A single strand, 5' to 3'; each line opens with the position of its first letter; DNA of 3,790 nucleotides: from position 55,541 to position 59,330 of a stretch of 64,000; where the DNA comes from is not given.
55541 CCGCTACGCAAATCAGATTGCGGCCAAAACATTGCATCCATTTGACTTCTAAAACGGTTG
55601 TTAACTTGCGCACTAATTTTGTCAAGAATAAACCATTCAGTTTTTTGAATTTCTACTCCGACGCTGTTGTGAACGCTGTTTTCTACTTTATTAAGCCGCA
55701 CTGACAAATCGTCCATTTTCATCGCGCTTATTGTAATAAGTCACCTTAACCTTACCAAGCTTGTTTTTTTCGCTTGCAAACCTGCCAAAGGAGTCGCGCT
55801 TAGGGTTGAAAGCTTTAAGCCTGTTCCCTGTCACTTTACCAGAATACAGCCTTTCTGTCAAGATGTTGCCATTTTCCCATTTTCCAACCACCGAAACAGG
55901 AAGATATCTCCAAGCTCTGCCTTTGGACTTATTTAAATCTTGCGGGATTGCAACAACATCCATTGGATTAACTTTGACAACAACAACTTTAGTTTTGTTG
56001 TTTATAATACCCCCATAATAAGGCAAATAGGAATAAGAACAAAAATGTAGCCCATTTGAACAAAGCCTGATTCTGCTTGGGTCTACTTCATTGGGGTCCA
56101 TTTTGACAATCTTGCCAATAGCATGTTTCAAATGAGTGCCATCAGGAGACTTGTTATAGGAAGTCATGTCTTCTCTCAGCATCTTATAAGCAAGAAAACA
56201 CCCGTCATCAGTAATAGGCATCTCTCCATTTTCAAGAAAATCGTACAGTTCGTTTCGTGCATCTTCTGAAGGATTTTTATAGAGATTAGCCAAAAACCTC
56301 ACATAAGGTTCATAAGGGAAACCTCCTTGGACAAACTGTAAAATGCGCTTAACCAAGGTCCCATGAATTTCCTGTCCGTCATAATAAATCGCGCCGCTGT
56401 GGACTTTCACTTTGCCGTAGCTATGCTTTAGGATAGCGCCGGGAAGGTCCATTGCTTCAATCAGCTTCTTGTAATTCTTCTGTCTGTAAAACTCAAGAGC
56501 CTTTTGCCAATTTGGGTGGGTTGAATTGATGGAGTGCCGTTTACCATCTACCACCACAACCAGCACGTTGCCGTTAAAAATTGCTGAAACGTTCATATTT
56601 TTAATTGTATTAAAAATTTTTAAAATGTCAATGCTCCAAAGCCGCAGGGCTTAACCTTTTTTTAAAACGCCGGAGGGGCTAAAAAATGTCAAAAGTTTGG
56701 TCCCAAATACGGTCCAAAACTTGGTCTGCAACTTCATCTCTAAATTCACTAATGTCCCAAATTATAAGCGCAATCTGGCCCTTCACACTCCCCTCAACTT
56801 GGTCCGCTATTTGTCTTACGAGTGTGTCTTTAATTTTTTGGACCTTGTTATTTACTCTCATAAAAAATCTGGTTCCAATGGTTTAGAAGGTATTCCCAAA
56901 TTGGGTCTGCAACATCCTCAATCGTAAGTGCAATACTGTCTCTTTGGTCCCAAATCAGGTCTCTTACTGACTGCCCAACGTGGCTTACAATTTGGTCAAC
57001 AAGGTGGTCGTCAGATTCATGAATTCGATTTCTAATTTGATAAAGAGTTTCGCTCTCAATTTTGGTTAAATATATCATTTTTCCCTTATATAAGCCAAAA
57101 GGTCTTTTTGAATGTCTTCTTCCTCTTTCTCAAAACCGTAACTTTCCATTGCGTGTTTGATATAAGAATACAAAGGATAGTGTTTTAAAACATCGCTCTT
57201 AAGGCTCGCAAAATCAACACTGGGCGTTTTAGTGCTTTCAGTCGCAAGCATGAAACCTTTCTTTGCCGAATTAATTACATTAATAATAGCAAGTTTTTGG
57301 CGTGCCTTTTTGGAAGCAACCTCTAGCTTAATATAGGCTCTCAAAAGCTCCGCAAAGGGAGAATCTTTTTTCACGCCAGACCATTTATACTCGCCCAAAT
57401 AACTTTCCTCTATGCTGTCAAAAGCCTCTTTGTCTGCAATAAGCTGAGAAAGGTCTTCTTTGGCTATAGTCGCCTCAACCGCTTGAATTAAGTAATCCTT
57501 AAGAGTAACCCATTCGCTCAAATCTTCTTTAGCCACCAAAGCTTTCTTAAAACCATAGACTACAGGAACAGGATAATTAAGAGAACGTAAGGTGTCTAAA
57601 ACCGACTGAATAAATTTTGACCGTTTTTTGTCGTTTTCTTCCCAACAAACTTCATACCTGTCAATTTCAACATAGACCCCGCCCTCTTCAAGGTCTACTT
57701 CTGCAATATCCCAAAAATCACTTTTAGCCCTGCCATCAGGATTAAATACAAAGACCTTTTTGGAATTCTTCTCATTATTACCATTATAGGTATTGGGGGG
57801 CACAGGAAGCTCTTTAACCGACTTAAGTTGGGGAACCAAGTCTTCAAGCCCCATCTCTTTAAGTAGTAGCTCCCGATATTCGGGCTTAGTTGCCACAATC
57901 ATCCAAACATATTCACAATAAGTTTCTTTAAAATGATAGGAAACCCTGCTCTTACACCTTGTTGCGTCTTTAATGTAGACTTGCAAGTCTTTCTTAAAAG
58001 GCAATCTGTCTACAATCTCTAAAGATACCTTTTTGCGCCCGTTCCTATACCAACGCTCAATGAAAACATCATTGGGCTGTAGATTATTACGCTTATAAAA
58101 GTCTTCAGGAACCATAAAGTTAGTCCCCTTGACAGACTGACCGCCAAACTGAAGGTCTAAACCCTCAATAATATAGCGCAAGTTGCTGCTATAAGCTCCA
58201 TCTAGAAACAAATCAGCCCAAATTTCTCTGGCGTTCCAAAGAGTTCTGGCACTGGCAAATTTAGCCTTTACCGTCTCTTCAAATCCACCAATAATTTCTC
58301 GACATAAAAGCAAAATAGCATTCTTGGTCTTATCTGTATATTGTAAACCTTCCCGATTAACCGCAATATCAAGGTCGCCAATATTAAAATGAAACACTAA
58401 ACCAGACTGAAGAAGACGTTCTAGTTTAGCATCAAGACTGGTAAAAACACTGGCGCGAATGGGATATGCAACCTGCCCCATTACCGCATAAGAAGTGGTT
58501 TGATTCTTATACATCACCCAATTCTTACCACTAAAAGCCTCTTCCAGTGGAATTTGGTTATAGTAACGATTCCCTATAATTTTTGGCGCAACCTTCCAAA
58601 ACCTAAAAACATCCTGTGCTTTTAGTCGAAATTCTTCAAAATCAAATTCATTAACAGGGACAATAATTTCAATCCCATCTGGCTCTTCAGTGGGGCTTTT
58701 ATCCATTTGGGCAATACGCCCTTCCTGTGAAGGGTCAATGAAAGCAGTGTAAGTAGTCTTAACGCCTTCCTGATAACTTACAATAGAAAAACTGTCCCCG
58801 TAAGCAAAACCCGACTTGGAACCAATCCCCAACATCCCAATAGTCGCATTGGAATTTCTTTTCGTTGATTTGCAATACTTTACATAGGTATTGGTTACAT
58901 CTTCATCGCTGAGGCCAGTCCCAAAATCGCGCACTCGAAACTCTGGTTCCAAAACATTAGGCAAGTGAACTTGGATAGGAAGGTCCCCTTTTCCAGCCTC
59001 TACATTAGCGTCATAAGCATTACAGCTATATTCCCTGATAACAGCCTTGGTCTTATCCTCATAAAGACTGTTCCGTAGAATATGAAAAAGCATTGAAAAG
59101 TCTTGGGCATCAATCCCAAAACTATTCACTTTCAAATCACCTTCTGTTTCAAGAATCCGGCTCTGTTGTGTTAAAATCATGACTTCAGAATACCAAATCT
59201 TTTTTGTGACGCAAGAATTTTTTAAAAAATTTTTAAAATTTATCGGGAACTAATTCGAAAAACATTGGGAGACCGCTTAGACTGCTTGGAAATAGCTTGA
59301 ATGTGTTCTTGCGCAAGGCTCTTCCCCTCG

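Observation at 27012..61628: Conserved ~22-nt intercistronic stem-loop (ISL) repeated about 25 times at gene junctions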

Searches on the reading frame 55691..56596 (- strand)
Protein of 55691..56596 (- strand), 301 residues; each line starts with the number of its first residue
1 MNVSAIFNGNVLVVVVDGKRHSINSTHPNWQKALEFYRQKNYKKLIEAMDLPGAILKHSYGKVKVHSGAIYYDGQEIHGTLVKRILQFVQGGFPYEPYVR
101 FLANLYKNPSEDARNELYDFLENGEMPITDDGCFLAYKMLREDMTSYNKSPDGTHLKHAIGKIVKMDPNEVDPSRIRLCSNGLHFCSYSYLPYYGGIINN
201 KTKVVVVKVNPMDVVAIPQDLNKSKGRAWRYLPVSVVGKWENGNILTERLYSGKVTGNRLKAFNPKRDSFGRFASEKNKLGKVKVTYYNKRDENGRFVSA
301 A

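Call 6: search_protein_families(library=phrogs, proteins=[window:55691-56596:-])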
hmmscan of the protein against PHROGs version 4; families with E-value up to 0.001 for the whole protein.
window:55691-56596:- (301 aa): 5 families
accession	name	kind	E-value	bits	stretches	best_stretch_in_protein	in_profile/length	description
phrog_609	-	lysis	1.1e-62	213.4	1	3-237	817-1044/1055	RIIB lysis inhibitor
phrog_11221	-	lysis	2.2e-36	127.2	1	47-228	53-228/543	RIIB lysis inhibitor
phrog_3803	-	lysis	3e-34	120.1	1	10-232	286-507/530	RIIB lysis inhibitor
phrog_36818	-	lysis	5.1e-30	105.3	1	90-233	2-141/163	RIIB lysis inhibitor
phrog_2886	-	lysis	7.9e-27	95.4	1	115-255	214-350/552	RIIB lysis inhibitor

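Call 29: find_homologous_proteins(query=window:55691-56596:-)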
Query window:55691-56596:- (301 aa): 261 proteins with E <= 0.001 among 1081 candidates; the best 120 are listed.
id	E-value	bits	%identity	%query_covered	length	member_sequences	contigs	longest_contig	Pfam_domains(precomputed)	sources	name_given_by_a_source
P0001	4.9e-204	694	100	100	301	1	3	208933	PF26926.1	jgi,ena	-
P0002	2.7e-99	350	56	100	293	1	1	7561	PF26926.1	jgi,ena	-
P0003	1.7e-90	322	51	99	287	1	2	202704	PF26926.1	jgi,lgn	jgi:hypothetical protein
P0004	1.8e-66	243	48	80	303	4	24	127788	PF26926.1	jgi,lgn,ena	jgi:hypothetical protein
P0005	1.4e-63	233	45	78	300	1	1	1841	PF26926.1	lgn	-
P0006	2.8e-57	212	43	77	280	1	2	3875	PF26926.1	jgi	jgi:hypothetical protein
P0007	1.5e-55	207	45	78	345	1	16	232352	PF26926.1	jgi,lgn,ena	jgi:hypothetical protein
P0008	1.5e-55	207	47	75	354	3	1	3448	PF26926.1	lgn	-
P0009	4.5e-54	202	42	81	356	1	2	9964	PF26926.1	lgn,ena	-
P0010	1.1e-53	201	38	98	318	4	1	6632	PF26926.1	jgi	jgi:hypothetical protein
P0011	1.1e-53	201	39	89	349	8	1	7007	PF26926.1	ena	-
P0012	2.2e-53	200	36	95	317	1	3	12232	PF26926.1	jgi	-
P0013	6.5e-53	198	41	79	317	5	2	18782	PF26926.1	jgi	jgi:hypothetical protein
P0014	1.0e-52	197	43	78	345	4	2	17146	PF26926.1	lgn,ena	-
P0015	1.3e-52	197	36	95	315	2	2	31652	PF26926.1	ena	-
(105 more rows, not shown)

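Call 30: find_encoding_contigs(protein=P0001, flank=10000, max_places=6)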
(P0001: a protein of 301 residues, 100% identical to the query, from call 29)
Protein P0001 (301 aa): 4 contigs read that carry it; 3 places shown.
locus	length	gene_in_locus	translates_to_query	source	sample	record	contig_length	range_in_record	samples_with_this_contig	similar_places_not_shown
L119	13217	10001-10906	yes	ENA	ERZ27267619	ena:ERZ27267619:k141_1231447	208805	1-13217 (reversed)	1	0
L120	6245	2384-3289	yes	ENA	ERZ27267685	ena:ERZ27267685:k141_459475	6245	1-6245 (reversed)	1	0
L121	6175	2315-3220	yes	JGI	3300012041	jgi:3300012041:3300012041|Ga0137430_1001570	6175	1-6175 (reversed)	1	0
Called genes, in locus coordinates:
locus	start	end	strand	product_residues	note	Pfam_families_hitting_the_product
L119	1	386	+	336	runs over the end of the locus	-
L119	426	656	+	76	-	-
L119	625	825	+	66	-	-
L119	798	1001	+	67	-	-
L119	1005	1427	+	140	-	PF20274:cREC_REC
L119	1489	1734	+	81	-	-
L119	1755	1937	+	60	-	-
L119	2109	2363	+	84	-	-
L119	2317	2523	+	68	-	-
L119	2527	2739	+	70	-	-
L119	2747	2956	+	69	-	-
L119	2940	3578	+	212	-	PF01844:HNH (faint)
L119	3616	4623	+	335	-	PF26125:AcrVA2-like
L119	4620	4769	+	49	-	-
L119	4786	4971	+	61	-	-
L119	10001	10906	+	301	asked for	PF26926:Phage_T4_rIIB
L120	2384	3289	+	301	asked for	PF26926:Phage_T4_rIIB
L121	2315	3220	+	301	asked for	PF26926:Phage_T4_rIIB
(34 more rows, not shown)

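Call 31: find_encoding_contigs(protein=P0002, flank=10000, max_places=4)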
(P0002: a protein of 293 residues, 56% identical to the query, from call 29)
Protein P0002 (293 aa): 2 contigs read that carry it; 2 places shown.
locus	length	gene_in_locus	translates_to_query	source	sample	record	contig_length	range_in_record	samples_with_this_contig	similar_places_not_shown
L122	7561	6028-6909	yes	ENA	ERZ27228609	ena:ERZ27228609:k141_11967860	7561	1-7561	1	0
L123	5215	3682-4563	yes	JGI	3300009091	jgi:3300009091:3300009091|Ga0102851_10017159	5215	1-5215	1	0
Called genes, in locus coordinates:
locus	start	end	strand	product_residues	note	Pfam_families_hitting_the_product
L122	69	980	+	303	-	-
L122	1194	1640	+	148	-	-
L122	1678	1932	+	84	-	-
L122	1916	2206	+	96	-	-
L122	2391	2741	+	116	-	-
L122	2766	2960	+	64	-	-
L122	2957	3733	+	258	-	-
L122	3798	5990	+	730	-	PF13589:HATPase_c_3 (weak)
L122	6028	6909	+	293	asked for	PF26926:Phage_T4_rIIB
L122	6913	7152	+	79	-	-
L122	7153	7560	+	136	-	?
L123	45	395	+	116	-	-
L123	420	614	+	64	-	-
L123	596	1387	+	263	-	-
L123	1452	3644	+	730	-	PF13589:HATPase_c_3 (weak)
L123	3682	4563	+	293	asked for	PF26926:Phage_T4_rIIB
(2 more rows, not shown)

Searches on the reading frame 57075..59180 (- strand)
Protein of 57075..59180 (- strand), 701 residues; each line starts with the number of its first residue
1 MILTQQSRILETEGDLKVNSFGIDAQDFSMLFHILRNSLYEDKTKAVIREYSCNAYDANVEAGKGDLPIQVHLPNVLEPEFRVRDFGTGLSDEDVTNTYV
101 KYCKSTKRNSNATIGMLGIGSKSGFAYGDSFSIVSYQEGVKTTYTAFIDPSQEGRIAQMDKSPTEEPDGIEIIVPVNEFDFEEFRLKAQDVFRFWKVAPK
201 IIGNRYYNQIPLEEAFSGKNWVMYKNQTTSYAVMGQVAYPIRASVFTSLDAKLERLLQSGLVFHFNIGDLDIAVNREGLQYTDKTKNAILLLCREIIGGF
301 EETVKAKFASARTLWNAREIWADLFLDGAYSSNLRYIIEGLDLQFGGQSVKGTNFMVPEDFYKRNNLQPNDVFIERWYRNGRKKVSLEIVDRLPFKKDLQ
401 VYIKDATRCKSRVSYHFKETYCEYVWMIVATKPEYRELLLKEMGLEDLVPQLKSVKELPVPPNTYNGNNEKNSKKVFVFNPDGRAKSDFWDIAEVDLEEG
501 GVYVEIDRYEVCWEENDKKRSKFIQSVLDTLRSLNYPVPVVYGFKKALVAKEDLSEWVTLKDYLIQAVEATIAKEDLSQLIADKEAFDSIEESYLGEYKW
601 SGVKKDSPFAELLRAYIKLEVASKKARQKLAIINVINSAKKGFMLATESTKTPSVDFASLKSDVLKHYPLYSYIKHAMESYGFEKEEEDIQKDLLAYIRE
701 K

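Call 6: search_protein_families(library=phrogs, proteins=[window:57075-59180:-])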
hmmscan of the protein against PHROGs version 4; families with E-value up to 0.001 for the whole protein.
window:57075-59180:- (701 aa): 8 families
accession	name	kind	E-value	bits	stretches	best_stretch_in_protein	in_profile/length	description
phrog_612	-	lysis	6.9e-110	370.3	1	1-676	1-704/725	RIIA lysis inhibitor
phrog_2979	-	lysis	1.8e-49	170.1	1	14-309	16-322/846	RIIA lysis inhibitor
phrog_609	-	lysis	5.7e-47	161.3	1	21-314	24-316/1055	RIIB lysis inhibitor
phrog_3661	-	lysis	3.1e-40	139.5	3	99-297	176-388/917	RIIA lysis inhibitor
phrog_30832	-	lysis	8.9e-40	138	1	31-289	30-301/735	RIIA lysis inhibitor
phrog_24904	-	lysis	7.4e-33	115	1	9-243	10-243/695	RIIA lysis inhibitor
phrog_38678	-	lysis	2.2e-19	70.2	1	21-179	27-188/805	RIIA lysis inhibitor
phrog_6203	-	unknown function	8.1e-05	22.4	1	43-143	25-125/644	-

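Call 8: search_dna_similar(query=window:57075-59180:-, collection=phages, mode=protein, max_rows=25)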
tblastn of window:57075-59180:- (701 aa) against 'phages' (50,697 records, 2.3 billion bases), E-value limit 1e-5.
Records with a match: 2925; places in all: 2935; records where one place covers at least 80% of the query: 1.
Best place of each record, by identity: <60% 2925.
By first word of the organism name: Escherichia 932; Klebsiella 377; Salmonella 288; Vibrio 178; Pseudomonas 118; Shigella 118; Streptomyces 93; Aeromonas 81; Acinetobacter 73; Erwinia 64; and 74 more.
By host as written in the record: - 378; Escherichia coli 367; Klebsiella pneumoniae 130; Escherichia coli O157:H7 54; Pseudomonas aeruginosa 42; Escherichia coli K-12 MG1655 41; Salmonella enterica 38; Streptomyces griseus ATCC 10137 32; and 690 more.
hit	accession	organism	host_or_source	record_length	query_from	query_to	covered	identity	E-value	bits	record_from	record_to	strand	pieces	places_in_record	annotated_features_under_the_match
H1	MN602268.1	Bacteriophage DSS3_MAL1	-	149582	31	563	76%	30.3%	9e-52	200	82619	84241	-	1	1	hypothetical protein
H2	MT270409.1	Phaeobacter phage MD18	Phaeobacter inhibens DSM 17395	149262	31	563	76%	30.1%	8e-52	201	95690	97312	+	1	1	hypothetical protein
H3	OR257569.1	Ruegeria phage RpAliso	Ruegeria pomeroyi DSS-3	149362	32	563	76%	28.9%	2e-51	199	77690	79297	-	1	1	rIIA lysis inhibitor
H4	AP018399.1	Xanthomonas phage XacN1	Xanthomonas citri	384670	4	626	89%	24.5%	1e-38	160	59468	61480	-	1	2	protein rIIA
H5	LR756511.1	uncultured phage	metagenomic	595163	23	506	69%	30.7%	3e-53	205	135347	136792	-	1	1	record has no annotation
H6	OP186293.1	Rhodobacter phage RcXuper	Rhodobacter capsulatus YW1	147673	4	508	72%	29.0%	6e-44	176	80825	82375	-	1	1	rIIA lysis inhibitor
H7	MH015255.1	Ruegeria phage vB_RpoS-V10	Ruegeria pomeroyi DSS-3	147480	21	563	77%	27.0%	1e-39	163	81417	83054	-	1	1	rIIA lysis inhibitor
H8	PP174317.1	Acinetobacter phage vB_AbaSt_W16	Acinetobacter baumannii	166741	5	414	58%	30.2%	1e-37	157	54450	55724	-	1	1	RIIA lysis inhibitor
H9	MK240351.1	Acinetobacter phage Henu6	Acinetobacter baumannii ATCC19606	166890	5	414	58%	30.0%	4e-37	155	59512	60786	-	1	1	protector from prophage-induced early lysis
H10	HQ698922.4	Acinetobacter phage ZZ1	Acinetobacter baumannii (clinical ...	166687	5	414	58%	30.0%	4e-37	155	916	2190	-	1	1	rIIA: protector from prophage-induced early lysis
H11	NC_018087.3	Acinetobacter phage ZZ1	Acinetobacter baumannii (clinical ...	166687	5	414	58%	30.0%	4e-37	155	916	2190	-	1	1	rIIA: RIIA lysis inhibitor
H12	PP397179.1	Morganella phage vB_Mm5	Morganella morganii 5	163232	32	424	56%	31.1%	3e-42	171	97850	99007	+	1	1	RIIA lysis inhibitor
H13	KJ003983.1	IAS virus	Homo sapiens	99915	1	443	63%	26.7%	1e-26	123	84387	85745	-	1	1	record has no annotation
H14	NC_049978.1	IAS virus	Homo sapiens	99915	1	443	63%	26.7%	1e-26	123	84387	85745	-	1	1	protector from prophage-induced early lysis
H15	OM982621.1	Pseudomonas phage Astolliot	Pseudomonas syringae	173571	1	320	46%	36.4%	2e-50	196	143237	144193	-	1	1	hypothetical protein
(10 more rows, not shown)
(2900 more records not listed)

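Call 18: find_related_loci(query=window:57075-59180:-, collection=viral_contigs, flank=10000)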
Query window:57075-59180:- (701 aa) in viral_contigs; peptide patterns used: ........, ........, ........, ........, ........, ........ (x = any residue, [..] = any of these).
14 stretches matched a pattern; 1 encode a relative of the query (tblastn E <= 1e-3); 1 distinct loci.
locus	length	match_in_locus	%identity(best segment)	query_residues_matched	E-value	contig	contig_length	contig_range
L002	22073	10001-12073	38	1-691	5e-141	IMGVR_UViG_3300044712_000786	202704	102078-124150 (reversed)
